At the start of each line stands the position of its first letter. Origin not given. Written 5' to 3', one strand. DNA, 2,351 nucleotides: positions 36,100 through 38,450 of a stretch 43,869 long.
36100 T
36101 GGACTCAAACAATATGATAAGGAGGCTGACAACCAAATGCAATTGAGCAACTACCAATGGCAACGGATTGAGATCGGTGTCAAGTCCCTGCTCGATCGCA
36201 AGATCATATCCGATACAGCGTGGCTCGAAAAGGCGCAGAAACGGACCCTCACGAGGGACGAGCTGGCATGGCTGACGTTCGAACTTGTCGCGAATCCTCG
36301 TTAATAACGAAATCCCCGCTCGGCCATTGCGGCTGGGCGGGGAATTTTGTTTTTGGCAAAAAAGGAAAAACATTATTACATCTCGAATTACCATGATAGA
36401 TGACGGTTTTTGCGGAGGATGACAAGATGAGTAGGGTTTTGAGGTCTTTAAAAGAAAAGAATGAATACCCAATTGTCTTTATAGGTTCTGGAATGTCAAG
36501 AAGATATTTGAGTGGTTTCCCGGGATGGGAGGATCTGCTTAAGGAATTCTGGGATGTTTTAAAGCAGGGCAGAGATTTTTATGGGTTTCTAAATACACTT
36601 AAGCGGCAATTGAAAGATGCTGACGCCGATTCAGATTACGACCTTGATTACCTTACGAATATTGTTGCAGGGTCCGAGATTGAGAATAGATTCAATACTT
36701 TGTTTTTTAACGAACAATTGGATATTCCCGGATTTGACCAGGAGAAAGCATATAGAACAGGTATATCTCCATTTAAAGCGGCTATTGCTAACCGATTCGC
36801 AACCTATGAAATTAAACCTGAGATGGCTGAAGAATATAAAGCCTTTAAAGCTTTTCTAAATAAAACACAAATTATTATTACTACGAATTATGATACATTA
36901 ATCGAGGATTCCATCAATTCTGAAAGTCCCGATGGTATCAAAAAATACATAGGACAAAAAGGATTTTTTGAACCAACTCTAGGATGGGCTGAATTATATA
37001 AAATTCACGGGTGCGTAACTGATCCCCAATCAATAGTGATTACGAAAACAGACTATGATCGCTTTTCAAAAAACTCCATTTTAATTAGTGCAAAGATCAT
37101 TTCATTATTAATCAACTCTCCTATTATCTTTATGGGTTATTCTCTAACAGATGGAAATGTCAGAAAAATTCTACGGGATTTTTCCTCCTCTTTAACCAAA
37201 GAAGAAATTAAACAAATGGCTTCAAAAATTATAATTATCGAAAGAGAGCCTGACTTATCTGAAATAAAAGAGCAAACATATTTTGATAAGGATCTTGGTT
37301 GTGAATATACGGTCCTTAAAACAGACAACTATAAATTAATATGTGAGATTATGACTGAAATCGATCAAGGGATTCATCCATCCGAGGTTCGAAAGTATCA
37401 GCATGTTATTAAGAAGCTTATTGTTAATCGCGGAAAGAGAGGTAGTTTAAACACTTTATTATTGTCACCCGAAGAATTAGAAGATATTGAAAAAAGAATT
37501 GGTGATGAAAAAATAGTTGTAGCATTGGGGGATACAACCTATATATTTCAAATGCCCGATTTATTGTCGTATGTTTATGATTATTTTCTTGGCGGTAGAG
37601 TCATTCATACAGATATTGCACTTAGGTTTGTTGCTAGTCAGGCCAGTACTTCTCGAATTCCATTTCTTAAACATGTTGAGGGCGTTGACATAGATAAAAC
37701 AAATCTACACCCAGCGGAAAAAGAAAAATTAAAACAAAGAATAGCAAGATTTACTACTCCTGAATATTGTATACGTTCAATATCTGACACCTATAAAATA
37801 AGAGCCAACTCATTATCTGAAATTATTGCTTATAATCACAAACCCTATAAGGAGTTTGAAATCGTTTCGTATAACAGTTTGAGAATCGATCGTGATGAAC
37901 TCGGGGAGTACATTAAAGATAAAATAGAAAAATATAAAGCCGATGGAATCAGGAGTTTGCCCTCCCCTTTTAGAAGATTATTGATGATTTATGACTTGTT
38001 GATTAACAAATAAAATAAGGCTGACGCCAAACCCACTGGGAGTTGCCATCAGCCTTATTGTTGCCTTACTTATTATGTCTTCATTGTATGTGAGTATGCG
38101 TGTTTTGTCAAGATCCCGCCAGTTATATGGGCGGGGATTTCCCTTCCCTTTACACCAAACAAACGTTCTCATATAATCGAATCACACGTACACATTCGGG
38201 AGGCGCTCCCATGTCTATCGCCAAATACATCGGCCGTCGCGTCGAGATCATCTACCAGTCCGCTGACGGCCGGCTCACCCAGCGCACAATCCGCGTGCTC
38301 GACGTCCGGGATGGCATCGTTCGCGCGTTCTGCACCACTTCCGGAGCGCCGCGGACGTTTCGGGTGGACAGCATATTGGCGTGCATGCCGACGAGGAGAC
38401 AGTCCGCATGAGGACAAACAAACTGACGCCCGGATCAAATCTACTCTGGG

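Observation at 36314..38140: Terminator-insulated AT-rich moron encoding a compact stand-alone SIR2-like protein with an unassignable C-terminal half: candidate new single-gene anti-phage system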

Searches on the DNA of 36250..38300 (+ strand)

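Call 11: search_dna_similar(query=window:36300-38200:+, collection=phages, mode=near)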
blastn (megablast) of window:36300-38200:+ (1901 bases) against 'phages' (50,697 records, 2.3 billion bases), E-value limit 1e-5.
No match.

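Call 84: search_rna_families(source=window, start=36250, end=38300, threshold=evalue, max_evalue=1)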
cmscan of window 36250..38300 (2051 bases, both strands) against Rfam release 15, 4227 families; matches with E-value up to 1: 0.
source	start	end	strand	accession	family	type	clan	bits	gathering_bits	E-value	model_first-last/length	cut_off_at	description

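Call 95: build_rna_model(alignment_id=A6, structure=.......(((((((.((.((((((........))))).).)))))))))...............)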
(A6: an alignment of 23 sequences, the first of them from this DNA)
Model R1 built from alignment A6 (23 sequences, 64 columns); structure: as given.
model positions 53; base pairs 15; branch points 0; effective number of sequences 23; information 1.044 bits per position. Calibrated on 0.2 Mb of random sequence (short: E-values are rough).
structure used (alignment columns):
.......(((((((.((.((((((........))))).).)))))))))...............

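Call 96: search_with_rna_model(model_id=R1, sources=[window, L005, L008, L009, L010, L011, L012, L014, L015, L016, L017, L018, L019, L020, L021, L022, L023, L024, L025, L026, L027, L028, L029, L030, L031, L032, L033, L034, L035, L036, L037, L038, L039, L040, L041, L042, L043, L044, L045, L046, L047, L048, L049, L050, L051, L053, L055, L056, L057, L058, L059, L060, L061, L062, L063, L064, L065, L066, L067, L068, L069, L070, L071], max_evalue=1)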
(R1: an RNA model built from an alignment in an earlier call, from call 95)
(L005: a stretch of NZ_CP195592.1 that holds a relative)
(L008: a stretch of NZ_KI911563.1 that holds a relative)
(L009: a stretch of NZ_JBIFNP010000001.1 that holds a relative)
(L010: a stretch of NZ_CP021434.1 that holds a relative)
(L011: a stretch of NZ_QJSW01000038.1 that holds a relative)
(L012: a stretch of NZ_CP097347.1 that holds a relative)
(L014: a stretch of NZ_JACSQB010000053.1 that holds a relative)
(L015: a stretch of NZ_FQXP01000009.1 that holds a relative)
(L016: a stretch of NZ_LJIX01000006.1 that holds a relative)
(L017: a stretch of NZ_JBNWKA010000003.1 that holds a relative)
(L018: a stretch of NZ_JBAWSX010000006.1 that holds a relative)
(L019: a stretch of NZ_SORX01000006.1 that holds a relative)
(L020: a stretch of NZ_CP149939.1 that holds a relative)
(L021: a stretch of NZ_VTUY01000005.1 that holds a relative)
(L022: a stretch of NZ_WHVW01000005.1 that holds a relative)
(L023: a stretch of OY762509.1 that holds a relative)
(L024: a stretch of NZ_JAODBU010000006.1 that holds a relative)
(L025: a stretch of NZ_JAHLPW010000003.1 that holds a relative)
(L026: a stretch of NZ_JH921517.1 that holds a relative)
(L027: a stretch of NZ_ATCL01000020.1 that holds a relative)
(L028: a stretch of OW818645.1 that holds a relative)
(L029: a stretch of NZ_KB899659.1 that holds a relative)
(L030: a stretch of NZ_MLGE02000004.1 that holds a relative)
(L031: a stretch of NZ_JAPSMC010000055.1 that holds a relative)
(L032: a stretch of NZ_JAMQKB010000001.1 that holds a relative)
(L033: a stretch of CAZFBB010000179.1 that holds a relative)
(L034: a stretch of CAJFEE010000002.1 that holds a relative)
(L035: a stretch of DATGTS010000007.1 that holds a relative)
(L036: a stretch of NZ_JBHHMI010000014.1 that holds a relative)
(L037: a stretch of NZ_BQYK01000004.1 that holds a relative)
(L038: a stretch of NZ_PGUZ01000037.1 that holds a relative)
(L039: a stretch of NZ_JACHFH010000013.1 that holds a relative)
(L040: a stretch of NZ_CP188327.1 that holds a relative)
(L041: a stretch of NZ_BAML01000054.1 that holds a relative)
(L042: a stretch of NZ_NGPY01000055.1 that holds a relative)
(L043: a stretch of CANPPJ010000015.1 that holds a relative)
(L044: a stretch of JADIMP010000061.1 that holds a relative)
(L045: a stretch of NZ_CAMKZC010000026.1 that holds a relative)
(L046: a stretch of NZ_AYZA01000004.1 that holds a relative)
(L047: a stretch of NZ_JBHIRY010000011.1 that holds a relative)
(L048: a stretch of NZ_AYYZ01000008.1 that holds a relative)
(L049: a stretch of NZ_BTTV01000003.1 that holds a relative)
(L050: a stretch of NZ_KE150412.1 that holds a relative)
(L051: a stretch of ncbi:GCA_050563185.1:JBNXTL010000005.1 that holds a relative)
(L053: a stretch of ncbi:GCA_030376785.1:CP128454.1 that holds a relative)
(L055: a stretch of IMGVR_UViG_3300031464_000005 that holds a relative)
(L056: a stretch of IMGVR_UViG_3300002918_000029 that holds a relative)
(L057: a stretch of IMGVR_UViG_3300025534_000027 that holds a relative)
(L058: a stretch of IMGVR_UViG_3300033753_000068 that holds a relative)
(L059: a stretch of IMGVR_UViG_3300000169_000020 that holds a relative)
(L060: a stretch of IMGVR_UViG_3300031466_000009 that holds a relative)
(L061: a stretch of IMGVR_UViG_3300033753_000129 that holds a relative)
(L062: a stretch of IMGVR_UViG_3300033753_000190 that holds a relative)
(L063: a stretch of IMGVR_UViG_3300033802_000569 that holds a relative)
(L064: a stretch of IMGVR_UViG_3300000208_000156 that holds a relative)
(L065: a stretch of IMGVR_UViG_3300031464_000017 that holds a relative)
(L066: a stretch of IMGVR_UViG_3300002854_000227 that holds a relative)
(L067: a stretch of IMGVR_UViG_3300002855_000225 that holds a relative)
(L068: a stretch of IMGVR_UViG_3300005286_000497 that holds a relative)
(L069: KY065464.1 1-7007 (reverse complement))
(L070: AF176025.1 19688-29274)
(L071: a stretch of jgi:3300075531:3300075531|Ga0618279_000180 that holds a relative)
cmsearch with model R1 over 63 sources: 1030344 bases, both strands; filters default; matches with E-value up to 1: 30.
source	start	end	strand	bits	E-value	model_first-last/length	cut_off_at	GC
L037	11586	11638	-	70.3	1.9e-16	1-53/53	no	0.49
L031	3835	3887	-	69.2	4.1e-16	1-53/53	no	0.38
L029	9883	9935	-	67.3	1.4e-15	1-53/53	no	0.49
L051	9589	9641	-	65.9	3.6e-15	1-53/53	no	0.47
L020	11577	11628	-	65.6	4.5e-15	1-53/53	no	0.48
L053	9580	9632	-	64.9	6.9e-15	1-53/53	no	0.4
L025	11577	11629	-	63.9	1.4e-14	1-53/53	no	0.47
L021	11589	11641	-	62.5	3.5e-14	1-53/53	no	0.53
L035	11460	11512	-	61.3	7.9e-14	1-53/53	no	0.47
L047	11058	11109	-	60.2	1.6e-13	1-53/53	no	0.48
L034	11599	11651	-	60.1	1.7e-13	1-53/53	no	0.53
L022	11595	11647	-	57.7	8.7e-13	1-53/53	no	0.43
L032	11581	11634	-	57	1.3e-12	1-53/53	no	0.39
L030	11586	11638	-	56.6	1.7e-12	1-53/53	no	0.49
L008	11582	11632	-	56.4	2.1e-12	1-53/53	no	0.49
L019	11586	11635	-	55.9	2.9e-12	1-53/53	no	0.42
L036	6342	6393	-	55.7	3.3e-12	1-53/53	no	0.48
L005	11582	11634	-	55.2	4.5e-12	1-53/53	no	0.53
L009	11577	11630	-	54.9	5.4e-12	1-53/53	no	0.39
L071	8587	8637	-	53.9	1.1e-11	1-53/53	no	0.53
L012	11572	11620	-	53.6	1.4e-11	1-53/53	no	0.39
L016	11589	11638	-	53.3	1.7e-11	1-53/53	no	0.4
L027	11591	11642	-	52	3.8e-11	1-53/53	no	0.5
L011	3161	3213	-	50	1.5e-10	1-53/53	no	0.49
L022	11594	11646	+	24.2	0.0046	1-53/53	no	0.42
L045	2136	2178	-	22.9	0.011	1-53/53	no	0.28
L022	12887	12932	+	19.5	0.1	1-53/53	no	0.33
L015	16918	16955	+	17.4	0.42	1-53/53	no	0.34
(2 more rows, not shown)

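Call 100: search_with_rna_model(model_id=R1, sources=[L073, L074, L075, L076, L077, L078, L079, L080, L081, L082, L083, L084, L085, L086, L087, L088, L089], max_evalue=10)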
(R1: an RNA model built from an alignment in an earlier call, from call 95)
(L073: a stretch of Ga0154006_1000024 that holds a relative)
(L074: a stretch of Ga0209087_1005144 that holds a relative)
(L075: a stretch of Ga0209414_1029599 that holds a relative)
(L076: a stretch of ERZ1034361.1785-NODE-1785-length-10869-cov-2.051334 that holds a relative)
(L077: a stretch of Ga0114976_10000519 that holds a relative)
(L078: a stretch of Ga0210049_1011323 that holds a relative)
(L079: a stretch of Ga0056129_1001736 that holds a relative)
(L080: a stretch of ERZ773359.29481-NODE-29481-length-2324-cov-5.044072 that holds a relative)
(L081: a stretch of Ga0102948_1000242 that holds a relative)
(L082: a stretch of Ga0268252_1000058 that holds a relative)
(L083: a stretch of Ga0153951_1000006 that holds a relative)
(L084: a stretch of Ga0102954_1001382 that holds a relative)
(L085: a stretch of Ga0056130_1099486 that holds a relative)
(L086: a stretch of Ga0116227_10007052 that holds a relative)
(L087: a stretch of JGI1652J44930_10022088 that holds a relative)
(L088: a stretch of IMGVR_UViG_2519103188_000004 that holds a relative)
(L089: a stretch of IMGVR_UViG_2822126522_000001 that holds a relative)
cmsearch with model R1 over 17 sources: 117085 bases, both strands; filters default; matches with E-value up to 10: 21.
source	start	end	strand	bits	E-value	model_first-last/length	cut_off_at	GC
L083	1607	1659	-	71.5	9.6e-18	1-53/53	no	0.53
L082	8713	8765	-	70.9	1.5e-17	1-53/53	no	0.49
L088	4455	4507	+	67.3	1.6e-16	1-53/53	no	0.49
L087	187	239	+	64.9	7.9e-16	1-53/53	no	0.4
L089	7654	7706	+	64.2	1.3e-15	1-53/53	no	0.47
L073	2782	2835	+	62.8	3.2e-15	1-53/53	no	0.54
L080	453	504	+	61.3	9e-15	1-53/53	no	0.46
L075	1286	1337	-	59.7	2.6e-14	1-53/53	no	0.48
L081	14372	14394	-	24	0.00058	16-39/53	no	0.48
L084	4413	4435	+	24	0.00058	16-39/53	no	0.48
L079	6420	6442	+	22.9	0.0012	16-39/53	no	0.52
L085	1319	1341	-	22.9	0.0012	16-39/53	no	0.52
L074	5824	5847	-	22.2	0.002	16-39/53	no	0.58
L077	2833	2856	-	22.2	0.002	16-39/53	no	0.58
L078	2783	2835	+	18.8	0.018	1-53/53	no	0.4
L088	1505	1545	-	18.7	0.02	1-53/53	no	0.39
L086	434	459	+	18.5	0.023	16-39/53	no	0.54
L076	5052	5074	+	16.9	0.067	16-39/53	no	0.61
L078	5500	5522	-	16.6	0.08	16-39/53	no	0.57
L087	188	240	-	11.5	2.5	1-53/53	no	0.4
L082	3616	3648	-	10.5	4.8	1-53/53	no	0.39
